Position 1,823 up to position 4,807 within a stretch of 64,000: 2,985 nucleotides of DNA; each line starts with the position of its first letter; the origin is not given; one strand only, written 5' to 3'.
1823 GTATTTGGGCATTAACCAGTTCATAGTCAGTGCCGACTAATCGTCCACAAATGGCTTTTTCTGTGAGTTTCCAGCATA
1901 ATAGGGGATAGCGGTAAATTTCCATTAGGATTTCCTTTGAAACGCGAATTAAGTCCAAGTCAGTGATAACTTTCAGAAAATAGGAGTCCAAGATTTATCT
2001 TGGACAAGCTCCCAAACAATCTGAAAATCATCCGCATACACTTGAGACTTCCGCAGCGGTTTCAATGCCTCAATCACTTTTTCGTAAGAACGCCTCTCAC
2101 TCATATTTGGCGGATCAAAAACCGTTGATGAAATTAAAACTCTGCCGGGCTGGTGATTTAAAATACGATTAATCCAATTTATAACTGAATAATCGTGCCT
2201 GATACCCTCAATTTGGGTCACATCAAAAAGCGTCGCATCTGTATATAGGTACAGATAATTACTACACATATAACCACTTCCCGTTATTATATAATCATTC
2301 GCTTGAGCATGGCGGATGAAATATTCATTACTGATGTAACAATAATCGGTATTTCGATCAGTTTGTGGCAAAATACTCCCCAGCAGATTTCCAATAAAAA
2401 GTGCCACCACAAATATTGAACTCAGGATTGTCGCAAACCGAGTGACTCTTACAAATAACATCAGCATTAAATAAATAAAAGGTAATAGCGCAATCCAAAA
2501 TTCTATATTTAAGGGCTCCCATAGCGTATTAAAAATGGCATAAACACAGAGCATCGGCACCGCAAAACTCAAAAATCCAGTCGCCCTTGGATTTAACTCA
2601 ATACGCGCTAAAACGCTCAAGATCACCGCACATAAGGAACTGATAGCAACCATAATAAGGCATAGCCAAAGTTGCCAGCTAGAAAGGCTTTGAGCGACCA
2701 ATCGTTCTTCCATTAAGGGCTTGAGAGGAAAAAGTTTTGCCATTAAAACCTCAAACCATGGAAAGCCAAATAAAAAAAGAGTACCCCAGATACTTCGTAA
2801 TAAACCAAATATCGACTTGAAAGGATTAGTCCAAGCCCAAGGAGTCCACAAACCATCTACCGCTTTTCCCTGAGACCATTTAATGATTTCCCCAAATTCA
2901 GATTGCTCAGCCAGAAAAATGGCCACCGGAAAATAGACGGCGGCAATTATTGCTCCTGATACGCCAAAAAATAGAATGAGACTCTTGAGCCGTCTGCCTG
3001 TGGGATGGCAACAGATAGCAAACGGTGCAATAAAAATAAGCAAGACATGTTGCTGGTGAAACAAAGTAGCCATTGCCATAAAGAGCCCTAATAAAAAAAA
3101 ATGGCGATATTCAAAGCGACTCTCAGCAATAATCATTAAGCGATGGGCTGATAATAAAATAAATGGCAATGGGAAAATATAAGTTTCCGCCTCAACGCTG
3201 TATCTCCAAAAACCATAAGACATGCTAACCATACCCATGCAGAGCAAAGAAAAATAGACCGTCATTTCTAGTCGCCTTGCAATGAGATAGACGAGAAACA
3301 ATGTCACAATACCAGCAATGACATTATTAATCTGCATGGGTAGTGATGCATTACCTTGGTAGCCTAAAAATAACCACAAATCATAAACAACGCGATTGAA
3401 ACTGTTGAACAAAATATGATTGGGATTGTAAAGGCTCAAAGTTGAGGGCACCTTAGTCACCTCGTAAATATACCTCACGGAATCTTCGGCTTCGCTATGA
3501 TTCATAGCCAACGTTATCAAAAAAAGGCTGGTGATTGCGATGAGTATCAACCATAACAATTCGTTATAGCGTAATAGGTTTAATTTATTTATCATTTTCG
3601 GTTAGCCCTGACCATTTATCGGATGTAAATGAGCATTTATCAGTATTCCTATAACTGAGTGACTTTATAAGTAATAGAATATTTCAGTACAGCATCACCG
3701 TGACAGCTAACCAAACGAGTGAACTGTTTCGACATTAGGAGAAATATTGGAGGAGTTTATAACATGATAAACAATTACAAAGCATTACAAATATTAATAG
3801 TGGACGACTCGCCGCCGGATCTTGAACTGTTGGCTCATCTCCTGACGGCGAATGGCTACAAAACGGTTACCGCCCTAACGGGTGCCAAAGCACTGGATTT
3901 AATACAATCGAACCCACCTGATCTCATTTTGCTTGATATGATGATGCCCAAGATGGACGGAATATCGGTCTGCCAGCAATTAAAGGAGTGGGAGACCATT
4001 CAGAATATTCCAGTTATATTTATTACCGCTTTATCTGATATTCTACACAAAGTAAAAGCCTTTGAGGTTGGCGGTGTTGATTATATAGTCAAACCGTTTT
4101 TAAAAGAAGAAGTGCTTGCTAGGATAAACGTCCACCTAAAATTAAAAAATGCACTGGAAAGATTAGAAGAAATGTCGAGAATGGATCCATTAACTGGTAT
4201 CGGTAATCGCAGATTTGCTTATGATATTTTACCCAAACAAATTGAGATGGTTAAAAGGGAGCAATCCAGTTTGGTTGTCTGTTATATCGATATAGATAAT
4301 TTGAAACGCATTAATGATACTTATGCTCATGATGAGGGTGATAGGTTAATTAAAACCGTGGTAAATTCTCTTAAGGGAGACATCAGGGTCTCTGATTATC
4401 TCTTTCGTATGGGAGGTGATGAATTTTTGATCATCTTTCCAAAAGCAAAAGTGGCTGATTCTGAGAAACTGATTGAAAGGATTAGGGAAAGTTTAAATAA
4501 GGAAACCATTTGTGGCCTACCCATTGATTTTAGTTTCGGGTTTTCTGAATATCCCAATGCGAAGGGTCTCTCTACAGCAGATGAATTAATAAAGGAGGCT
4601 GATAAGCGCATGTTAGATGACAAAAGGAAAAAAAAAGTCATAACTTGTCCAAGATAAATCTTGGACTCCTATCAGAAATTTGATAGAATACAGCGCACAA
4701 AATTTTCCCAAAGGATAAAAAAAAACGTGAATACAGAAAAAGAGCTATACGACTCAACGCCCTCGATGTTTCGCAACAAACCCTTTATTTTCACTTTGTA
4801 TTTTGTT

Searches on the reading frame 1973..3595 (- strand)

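Call 24: search_protein_families(library=pfam, proteins=[window:1973-3595:-])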
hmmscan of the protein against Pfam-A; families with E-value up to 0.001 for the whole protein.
window:1973-3595:- (540 aa): 1 family
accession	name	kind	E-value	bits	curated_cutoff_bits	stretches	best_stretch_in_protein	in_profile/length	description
PF13231.12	PMT_2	-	1e-07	32.7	26.1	1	73-225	10-158/160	Dolichyl-phosphate-mannose-protein mannosyltransferase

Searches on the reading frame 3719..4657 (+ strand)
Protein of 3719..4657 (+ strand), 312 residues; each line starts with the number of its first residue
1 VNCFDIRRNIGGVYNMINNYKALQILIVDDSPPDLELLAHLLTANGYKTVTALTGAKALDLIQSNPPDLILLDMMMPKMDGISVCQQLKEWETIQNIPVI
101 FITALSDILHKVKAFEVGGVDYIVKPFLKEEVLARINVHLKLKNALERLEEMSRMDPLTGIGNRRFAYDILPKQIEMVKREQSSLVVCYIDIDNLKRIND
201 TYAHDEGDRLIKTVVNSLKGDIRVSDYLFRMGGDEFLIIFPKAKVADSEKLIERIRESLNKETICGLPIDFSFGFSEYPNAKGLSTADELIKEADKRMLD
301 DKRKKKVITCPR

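Call 26: search_protein_families(library=pfam, proteins=[window:3719-4657:+], max_evalue=0.01)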
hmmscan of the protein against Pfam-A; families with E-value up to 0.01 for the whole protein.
window:3719-4657:+ (312 aa): 3 families
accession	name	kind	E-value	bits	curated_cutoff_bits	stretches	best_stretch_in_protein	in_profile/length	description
PF00990.26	GGDEF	-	9e-34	117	23.8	1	154-305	2-158/161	Diguanylate cyclase, GGDEF domain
PF00072.30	Response_reg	-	7.6e-29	100.6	30.2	1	25-136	1-110/111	Response regulator receiver domain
PF17853.6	GGDEF_2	-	0.0059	17.3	24.5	0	204-284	31-103/116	GGDEF-like domain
